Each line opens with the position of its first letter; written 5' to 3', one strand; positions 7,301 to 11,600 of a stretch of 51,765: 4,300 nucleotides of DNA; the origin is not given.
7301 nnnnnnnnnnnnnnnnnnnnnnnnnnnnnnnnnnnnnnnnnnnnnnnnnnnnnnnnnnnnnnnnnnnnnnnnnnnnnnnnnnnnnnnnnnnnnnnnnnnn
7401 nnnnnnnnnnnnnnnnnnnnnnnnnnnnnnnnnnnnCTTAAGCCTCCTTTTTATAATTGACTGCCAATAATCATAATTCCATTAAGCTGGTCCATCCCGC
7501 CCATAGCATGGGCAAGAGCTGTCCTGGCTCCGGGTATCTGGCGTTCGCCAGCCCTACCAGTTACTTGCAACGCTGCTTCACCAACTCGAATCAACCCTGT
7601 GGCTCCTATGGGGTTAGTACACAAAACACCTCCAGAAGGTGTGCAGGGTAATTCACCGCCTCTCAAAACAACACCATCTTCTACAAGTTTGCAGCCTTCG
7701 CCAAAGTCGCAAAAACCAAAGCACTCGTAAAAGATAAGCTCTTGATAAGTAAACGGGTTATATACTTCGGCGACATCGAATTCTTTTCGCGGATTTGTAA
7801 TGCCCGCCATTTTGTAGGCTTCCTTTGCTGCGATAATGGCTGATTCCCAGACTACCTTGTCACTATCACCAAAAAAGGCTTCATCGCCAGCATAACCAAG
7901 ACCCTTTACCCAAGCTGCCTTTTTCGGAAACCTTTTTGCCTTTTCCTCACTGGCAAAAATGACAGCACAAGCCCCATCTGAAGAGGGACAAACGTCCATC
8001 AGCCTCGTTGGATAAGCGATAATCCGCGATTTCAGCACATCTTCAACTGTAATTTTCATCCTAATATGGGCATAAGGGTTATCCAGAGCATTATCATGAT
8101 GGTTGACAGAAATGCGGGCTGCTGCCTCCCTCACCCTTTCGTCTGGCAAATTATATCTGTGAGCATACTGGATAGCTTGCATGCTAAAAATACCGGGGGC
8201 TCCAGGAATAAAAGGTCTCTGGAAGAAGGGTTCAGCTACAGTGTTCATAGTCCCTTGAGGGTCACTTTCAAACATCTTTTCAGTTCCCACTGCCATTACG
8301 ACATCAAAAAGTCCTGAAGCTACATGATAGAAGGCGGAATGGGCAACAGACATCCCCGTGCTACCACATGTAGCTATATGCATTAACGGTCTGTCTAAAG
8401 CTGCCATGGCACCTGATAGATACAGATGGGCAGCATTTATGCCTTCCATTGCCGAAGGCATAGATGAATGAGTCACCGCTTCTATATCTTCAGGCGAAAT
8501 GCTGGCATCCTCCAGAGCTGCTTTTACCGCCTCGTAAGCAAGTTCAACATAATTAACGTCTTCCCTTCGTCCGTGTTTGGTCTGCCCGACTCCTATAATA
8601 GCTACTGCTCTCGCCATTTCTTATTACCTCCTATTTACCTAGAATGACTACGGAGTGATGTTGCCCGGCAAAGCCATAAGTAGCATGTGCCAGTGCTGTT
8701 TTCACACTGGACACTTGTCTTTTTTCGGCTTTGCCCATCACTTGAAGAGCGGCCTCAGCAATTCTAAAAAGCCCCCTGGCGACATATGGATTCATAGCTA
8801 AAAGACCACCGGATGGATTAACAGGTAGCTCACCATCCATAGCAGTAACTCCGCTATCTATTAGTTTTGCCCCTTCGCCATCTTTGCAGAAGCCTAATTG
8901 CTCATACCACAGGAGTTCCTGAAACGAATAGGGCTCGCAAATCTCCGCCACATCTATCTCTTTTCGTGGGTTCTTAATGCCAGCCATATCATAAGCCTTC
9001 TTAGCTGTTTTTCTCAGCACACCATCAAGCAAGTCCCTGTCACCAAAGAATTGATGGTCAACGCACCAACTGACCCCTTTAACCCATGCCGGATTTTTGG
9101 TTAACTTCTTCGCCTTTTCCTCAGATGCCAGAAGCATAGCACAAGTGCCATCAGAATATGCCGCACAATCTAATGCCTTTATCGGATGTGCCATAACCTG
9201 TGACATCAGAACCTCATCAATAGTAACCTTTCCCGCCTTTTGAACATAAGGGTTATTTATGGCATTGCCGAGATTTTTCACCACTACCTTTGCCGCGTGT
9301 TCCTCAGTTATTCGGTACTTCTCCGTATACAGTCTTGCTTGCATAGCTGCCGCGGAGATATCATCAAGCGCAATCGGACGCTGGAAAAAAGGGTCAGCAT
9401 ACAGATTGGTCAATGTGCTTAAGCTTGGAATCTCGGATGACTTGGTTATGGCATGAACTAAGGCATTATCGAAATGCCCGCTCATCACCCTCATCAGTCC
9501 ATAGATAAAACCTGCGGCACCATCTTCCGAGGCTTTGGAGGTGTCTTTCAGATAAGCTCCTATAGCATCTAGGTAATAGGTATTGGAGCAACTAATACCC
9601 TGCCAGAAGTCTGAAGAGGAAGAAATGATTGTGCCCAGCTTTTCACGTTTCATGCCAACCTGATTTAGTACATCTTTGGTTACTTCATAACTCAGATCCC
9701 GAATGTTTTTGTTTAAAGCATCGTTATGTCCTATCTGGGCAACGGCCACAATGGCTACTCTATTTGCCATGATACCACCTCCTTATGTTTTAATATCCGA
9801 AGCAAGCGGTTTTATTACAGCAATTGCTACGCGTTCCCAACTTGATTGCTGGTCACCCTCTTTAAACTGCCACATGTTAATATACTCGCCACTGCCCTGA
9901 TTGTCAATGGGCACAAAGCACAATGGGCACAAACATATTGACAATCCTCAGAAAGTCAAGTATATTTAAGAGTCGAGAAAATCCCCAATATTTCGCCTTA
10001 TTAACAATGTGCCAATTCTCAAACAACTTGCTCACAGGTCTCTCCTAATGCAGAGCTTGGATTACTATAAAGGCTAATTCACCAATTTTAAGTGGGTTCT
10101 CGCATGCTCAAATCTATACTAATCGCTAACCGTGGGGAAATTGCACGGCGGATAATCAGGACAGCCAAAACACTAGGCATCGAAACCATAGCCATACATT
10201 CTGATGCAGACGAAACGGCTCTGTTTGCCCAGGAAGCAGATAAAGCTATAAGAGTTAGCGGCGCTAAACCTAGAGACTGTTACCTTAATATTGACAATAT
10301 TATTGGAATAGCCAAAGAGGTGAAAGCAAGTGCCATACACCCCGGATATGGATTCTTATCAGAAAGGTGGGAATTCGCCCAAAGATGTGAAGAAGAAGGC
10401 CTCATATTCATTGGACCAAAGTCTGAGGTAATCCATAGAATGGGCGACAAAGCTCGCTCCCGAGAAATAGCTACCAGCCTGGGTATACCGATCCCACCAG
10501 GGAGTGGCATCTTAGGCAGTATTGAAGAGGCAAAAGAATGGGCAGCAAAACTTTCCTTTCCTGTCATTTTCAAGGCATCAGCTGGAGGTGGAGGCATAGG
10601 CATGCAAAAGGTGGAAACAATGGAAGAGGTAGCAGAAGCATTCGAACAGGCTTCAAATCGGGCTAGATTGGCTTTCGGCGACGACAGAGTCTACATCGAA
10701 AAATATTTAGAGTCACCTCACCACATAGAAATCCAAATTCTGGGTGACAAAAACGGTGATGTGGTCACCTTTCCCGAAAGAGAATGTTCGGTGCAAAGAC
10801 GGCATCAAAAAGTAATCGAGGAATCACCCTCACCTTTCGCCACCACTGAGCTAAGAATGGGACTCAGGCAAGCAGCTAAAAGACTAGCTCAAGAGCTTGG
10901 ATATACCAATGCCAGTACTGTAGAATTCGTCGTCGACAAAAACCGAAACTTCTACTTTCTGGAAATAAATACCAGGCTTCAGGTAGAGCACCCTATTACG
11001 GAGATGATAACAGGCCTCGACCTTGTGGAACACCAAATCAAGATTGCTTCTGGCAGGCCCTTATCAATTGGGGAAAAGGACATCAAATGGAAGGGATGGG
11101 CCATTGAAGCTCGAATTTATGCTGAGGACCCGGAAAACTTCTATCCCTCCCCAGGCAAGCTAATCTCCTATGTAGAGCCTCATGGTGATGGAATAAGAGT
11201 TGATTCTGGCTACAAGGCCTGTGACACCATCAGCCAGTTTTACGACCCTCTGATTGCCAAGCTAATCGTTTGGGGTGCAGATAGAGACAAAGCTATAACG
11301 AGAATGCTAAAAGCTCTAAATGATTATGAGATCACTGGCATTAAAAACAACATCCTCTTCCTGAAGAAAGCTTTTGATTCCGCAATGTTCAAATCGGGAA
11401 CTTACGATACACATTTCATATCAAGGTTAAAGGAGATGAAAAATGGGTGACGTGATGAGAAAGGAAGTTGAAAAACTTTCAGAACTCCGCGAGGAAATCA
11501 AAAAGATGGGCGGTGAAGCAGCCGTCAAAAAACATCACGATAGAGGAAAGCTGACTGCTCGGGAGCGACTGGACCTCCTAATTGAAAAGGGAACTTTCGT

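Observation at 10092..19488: Liu/Atu-like carboxylation pathway in which BKACE enzymes take the place of the missing HMG-CoA lyase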

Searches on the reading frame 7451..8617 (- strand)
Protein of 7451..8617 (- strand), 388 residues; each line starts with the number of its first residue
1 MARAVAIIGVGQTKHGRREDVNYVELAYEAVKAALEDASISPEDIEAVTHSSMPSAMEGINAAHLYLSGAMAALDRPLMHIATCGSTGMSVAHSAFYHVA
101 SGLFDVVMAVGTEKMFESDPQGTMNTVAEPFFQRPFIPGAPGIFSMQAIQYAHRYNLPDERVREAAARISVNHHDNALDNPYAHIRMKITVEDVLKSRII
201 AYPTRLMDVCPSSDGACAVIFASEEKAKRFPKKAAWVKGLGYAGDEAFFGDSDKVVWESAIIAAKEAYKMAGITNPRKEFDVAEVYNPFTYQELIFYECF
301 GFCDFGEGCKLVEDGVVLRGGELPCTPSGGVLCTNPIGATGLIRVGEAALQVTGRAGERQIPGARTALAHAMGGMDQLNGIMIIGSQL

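Call 6: search_protein_families(library=pfam, proteins=[window:7451-8617:-], max_evalue=0.00001)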
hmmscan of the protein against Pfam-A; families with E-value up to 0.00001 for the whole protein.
window:7451-8617:- (388 aa): 2 families
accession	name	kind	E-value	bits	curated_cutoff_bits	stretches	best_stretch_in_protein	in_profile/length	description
PF22691.2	Thiolase_C_1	-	5.6e-36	123.9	28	1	253-385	13-143/144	Thiolase C-terminal domain-like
PF00108.29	Thiolase_N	-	4.6e-15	56.1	26.4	1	5-224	1-259/260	Thiolase, N-terminal domain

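Call 58: search_protein_families(library=ncbifam, proteins=[window:7451-8617:-], max_evalue=1e-15)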
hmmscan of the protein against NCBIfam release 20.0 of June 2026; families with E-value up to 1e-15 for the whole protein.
window:7451-8617:- (388 aa): 17 families
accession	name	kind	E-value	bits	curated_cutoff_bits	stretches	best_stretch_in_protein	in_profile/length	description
NF006180.0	PRK08313.1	subfamily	4e-115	384.8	514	1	2-387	3-385/389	thiolase domain-containing protein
NF004721.0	PRK06065.1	equivalog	6.8e-91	305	455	1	3-384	10-391/393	thiolase domain-containing protein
NF004810.0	PRK06157.1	equivalog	2.6e-85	287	403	1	3-386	7-397/400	acetyl-CoA acetyltransferase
NF004720.0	PRK06064.1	subfamily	2.3e-83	280.1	420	1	3-384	2-385/389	thiolase domain-containing protein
NF009228.0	PRK12578.1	subfamily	1.7e-75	254.1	485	1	1-384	1-385/387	thiolase domain-containing protein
NF053570.1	AcCoTHIOL_METTL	equivalog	1.6e-63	214.8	600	1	3-384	2-381/385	acetyl-CoA acetyltransferase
NF004982.0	PRK06365.1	equivalog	1.2e-58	199.2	695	2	1-245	14-258/430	thiolase domain-containing protein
NF005704.0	PRK07516.1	subfamily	2.4e-58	197.9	412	1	4-383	3-384/389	thiolase domain-containing protein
NF004811.0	PRK06158.1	subfamily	1.1e-57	195.8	421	1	4-384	9-378/384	acetyl-CoA acetyltransferase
NF006102.0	PRK08256.1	subfamily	1.7e-55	188.7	436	1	1-373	1-380/394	lipid-transfer protein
NF004715.0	PRK06059.1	equivalog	8.1e-51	173.2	424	1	2-374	3-388/399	lipid-transfer protein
NF004722.0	PRK06066.1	equivalog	6e-50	170.3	516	1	4-380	5-378/385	thiolase domain-containing protein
NF053628.1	BnzsclthlBbsBGT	equivalog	5.2e-44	150.6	750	1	2-374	4-370/389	benzoylsuccinyl-CoA thiolase subunit BbsB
NF005892.0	PRK07855.1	subfamily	2.8e-43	148.3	469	1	3-374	6-379/390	lipid-transfer protein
NF006010.0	PRK08142.1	subfamily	1.2e-41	142.7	462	1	10-375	10-373/388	thiolase domain-containing protein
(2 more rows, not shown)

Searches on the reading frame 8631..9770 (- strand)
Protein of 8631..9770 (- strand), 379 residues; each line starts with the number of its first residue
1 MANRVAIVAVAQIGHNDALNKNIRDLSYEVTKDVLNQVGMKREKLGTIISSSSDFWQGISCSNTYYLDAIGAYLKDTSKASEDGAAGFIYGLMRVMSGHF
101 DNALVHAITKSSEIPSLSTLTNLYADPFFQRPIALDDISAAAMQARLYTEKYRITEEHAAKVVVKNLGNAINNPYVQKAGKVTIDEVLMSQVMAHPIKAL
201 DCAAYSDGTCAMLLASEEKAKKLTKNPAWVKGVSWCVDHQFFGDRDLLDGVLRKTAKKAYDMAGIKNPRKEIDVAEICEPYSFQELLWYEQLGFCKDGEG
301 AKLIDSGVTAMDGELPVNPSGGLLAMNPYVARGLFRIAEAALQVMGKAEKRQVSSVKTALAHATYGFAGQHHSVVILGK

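Call 6: search_protein_families(library=pfam, proteins=[window:8631-9770:-], max_evalue=0.00001)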
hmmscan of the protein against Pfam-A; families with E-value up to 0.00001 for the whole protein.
window:8631-9770:- (379 aa): 1 family
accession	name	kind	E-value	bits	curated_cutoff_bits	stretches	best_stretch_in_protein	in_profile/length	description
PF22691.2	Thiolase_C_1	-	2.5e-34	118.5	28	1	244-378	12-143/144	Thiolase C-terminal domain-like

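Call 38: search_solved_structures(query=window:8631-9770:-, max_evalue=1e-10)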
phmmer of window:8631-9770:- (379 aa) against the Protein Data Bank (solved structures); distinct sequences matched with E-value up to 1e-10: 17.
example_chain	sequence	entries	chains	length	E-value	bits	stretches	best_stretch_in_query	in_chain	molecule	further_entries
4yzo_A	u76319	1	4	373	2.4e-35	125.6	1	18-377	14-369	Putative acyl-CoA acyltransferase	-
7pxp_C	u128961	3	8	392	1.3e-32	116.7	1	141-374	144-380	Benzoylsuccinyl-CoA thiolase subunit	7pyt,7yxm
7yvy_A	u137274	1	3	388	6.7e-32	114.3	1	8-376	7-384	Acetyl-CoA acetyltransferase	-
6hsj_A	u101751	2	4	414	7.7e-29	104.2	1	145-368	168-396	SCP2-thiolase (type-1)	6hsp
6hrv_A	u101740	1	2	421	8.1e-29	104.2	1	145-368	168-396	SCP2-thiolase (type-1)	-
4u4e_A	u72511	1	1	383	2.5e-28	102.6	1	113-371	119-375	Thiolase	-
6esq_A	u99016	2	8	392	5.4e-27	98.2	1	82-358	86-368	acetoacetyl-CoA thiolase | Acetyl-CoA acetyltransferase thiolase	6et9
4bia_A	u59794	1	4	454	1.4e-21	80.4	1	129-358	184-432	3-KETOACYL-COA THIOLASE, PUTATIVE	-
4bi9_A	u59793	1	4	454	2.6e-21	79.5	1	129-358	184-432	3-KETOACYL-COA THIOLASE, PUTATIVE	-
3zbl_A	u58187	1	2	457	1e-20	77.5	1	84-369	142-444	3-KETOACYL-COA THIOLASE-LIKE PROTEIN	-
3zbk_A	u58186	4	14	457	1.4e-20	77.1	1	123-369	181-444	3-KETOACYL-COA THIOLASE-LIKE PROTEIN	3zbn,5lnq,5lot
3zbg_A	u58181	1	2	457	1.9e-20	76.7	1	127-369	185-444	3-KETOACYL-COA THIOLASE-LIKE PROTEIN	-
9myr_A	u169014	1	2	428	3.2e-19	72.6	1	142-377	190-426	Nonspecific lipid-transfer protein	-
6ok1_A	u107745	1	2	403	5.5e-15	58.7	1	141-361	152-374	Lipid-transfer protein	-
9skm_I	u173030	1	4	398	1.4e-13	54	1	77-377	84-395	2,4-diacetylphloroglucinol biosynthesis protein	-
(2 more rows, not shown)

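Call 58: search_protein_families(library=ncbifam, proteins=[window:8631-9770:-], max_evalue=1e-15)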
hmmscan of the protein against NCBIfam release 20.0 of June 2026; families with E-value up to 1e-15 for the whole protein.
window:8631-9770:- (379 aa): 17 families
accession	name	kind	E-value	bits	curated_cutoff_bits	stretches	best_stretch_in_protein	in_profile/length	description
NF006180.0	PRK08313.1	subfamily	3.2e-77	260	514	1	2-378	3-383/389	thiolase domain-containing protein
NF004721.0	PRK06065.1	equivalog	2.7e-73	247.1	455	1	3-377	10-391/393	thiolase domain-containing protein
NF004722.0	PRK06066.1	equivalog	3.9e-71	240.1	516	1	2-378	3-384/385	thiolase domain-containing protein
NF004720.0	PRK06064.1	subfamily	1e-60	205.6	420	1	3-378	2-386/389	thiolase domain-containing protein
NF005924.0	PRK07937.1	subfamily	6.3e-60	203.5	419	1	3-377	3-349/353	lipid-transfer protein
NF004982.0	PRK06365.1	equivalog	9.1e-51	173.2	695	2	7-244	20-264/430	thiolase domain-containing protein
NF004811.0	PRK06158.1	subfamily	4.4e-50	170.7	421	1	4-375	9-377/384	acetyl-CoA acetyltransferase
NF053570.1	AcCoTHIOL_METTL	equivalog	2.5e-49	168.2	600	1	5-377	4-381/385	acetyl-CoA acetyltransferase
NF004810.0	PRK06157.1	equivalog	5e-49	167.5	403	1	2-377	6-395/400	acetyl-CoA acetyltransferase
NF009228.0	PRK12578.1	subfamily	1.3e-45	155.7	485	1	1-378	1-386/387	thiolase domain-containing protein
NF004715.0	PRK06059.1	equivalog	1.8e-41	142.4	424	2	255-376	278-397/399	lipid-transfer protein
NF006102.0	PRK08256.1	subfamily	6.1e-41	140.8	436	1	132-363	145-378/394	lipid-transfer protein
NF006010.0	PRK08142.1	subfamily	2.1e-37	128.8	462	1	13-375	15-383/388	thiolase domain-containing protein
NF005704.0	PRK07516.1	subfamily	7.8e-37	127.1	412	1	4-366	3-375/389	thiolase domain-containing protein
NF005892.0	PRK07855.1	subfamily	2.2e-34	119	469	1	129-366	139-379/390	lipid-transfer protein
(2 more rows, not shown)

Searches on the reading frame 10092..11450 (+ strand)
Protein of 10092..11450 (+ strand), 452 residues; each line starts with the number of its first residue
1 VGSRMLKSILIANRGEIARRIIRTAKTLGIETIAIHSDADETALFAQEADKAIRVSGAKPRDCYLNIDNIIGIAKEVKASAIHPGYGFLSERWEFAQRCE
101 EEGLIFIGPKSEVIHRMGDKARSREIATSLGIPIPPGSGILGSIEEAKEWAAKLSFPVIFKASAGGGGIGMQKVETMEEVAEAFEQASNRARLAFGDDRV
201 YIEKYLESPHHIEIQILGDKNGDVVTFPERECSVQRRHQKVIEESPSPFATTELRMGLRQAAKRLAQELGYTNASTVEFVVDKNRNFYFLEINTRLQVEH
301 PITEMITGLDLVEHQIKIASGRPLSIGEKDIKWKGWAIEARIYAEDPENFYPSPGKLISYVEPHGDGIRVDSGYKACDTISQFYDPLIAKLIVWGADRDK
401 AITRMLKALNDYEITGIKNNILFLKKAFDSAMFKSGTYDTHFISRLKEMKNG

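Call 4: search_protein_families(library=pfam, proteins=[window:10092-11450:+])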
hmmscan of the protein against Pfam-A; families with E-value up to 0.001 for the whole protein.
window:10092-11450:+ (452 aa): 7 families
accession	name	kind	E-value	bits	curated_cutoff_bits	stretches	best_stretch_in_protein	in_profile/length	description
PF02786.22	CPSase_L_D2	-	1.1e-69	234.7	19.8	1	119-325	1-209/211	Carbamoyl-phosphate synthase L chain, ATP binding domain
PF00289.28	Biotin_carb_N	-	4e-43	146.8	25.5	1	5-114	1-110/110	Biotin carboxylase, N-terminal domain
PF02785.25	Biotin_carb_C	-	7.6e-36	122.9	32.4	1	339-444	1-107/108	Biotin carboxylase C-terminal domain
PF07478.18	Dala_Dala_lig_C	-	1.4e-14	54.5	24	1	147-294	28-174/204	D-ala D-ala ligase C-terminus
PF02222.28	ATP-grasp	-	1.5e-09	38.2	27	1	128-295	4-162/179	ATP-grasp domain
PF02655.19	ATP-grasp_3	-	2.2e-05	25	23.2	1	119-297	3-158/160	ATP-grasp domain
PF08443.16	RimK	-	0.00078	19.5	21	0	119-312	3-181/188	RimK-like ATP-grasp domain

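Call 5: search_protein_families(library=ncbifam, proteins=[window:10092-11450:+], max_evalue=1e-10)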
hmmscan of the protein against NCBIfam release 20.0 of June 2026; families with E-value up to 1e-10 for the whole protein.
window:10092-11450:+ (452 aa): 25 families
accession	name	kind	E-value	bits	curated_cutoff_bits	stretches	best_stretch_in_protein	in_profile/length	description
NF006406.0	PRK08654.1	equivalog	1.8e-174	581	739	1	5-449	1-446/499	acetyl-CoA carboxylase biotin carboxylase subunit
NF006367.0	PRK08591.1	subfamily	9.9e-173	575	597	1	5-449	1-447/451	acetyl-CoA carboxylase biotin carboxylase subunit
NF009554.0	PRK12999.1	equivalog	9.7e-171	570.1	965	1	4-448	3-457/1147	pyruvate carboxylase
TIGR00514.1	accC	equivalog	2.9e-166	553.8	626.5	1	5-450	1-448/449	acetyl-CoA carboxylase biotin carboxylase subunit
TIGR02712.1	urea_carbox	equivalog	2.8e-160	535.4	1303.85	1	7-448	2-444/1201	urea carboxylase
NF004085.0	PRK05586.1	equivalog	3.4e-159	530.5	723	1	5-445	1-443/448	acetyl-CoA carboxylase biotin carboxylase subunit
TIGR01235.1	pyruv_carbox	equivalog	1.8e-154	515.9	1114.45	1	8-445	1-450/1143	pyruvate carboxylase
NF009471.0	PRK12833.1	equivalog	3.1e-151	504.1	686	1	5-444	4-445/467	acetyl-CoA carboxylase biotin carboxylase subunit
NF006286.0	PRK08462.1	equivalog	6.3e-151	503.2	740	1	5-445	3-443/445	acetyl-CoA carboxylase biotin carboxylase subunit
NF005525.0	PRK07178.1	equivalog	3.1e-147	491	768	1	5-450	1-446/471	acetyl-CoA carboxylase biotin carboxylase subunit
NF006287.0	PRK08463.1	equivalog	3.9e-144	481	775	1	5-446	1-445/479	acetyl-CoA carboxylase subunit A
TIGR01369.1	CPSaseII_lrg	equivalog_domain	4.1e-19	67.7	1027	1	94-325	644-870/1052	carbamoyl-phosphate synthase (glutamine-hydrolyzing) large subunit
NF003671.0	PRK05294.1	equivalog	1.2e-15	56.3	599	1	94-325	641-867/1058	carbamoyl-phosphate synthase large subunit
NF002378.0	PRK01372.1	subfamily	2.6e-15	55.9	243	1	119-294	100-269/305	D-alanine--D-alanine ligase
NF009404.0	PRK12767.1-3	equivalog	6.3e-15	54.9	316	1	34-321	28-308/344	carbamoyl phosphate synthase-like protein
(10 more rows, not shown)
